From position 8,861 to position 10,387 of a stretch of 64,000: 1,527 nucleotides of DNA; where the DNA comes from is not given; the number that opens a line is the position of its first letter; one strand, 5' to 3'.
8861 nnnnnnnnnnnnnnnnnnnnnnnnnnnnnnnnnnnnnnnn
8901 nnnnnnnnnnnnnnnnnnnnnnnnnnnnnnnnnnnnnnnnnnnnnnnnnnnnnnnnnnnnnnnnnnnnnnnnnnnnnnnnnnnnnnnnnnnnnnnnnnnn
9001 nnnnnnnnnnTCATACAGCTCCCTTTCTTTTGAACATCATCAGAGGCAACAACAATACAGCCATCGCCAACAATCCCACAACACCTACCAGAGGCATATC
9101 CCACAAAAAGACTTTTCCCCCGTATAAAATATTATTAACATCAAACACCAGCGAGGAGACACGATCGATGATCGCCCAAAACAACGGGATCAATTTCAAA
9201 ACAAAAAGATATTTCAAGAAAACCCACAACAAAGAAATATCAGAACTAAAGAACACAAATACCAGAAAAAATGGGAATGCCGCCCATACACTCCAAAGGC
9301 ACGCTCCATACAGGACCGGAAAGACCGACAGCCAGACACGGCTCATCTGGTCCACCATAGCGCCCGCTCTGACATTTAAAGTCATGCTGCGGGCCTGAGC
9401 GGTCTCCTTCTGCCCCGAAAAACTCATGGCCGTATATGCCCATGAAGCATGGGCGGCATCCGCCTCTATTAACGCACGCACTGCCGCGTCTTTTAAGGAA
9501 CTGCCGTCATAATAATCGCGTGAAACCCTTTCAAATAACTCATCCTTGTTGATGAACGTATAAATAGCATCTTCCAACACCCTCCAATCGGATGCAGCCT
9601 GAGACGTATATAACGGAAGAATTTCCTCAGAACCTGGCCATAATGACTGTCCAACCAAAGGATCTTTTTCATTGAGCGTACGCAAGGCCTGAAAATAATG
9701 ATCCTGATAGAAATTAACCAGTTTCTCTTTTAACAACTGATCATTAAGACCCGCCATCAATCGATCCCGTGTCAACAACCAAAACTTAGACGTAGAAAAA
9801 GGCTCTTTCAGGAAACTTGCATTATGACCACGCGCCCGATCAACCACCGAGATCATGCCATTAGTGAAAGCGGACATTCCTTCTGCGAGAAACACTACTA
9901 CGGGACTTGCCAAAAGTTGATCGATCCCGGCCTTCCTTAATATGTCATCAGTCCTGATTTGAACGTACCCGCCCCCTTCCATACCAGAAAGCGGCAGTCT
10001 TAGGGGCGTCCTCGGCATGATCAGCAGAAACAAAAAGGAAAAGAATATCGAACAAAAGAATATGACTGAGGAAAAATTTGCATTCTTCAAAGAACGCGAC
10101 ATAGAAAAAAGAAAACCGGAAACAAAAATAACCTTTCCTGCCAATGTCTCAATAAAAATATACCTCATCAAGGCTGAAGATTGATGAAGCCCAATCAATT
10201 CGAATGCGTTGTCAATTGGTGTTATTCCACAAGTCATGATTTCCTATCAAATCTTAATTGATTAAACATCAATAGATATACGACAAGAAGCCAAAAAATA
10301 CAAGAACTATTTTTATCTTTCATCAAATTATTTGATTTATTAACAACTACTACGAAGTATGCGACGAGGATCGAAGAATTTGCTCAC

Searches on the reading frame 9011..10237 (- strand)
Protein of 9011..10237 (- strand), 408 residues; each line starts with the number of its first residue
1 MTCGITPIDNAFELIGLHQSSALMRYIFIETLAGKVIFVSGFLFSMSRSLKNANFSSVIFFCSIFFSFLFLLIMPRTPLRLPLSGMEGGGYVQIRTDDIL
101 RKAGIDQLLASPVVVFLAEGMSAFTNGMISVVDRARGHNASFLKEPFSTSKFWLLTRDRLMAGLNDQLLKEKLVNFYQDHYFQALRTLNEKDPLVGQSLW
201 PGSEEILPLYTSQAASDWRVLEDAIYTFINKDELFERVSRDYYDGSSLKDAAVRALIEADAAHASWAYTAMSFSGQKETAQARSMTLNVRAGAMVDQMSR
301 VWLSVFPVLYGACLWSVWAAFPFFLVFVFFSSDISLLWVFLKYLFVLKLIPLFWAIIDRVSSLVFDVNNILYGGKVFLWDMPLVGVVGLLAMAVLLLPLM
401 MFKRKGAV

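Call 5: search_protein_families(library=pfam, proteins=[window:9011-10237:-], max_evalue=1)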
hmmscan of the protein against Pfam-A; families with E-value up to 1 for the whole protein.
window:9011-10237:- (408 aa): 0 families

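Call 6: search_protein_families(library=ncbifam, proteins=[window:9011-10237:-], max_evalue=1)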
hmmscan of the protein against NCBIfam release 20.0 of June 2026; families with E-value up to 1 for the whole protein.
window:9011-10237:- (408 aa): 1 family
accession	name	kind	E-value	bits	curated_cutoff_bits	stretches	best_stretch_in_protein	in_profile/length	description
TIGR04564.1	Synergist_CTERM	domain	0.33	11.1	22.5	1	387-405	7-26/27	Synerg-CTERM sorting domain-containing protein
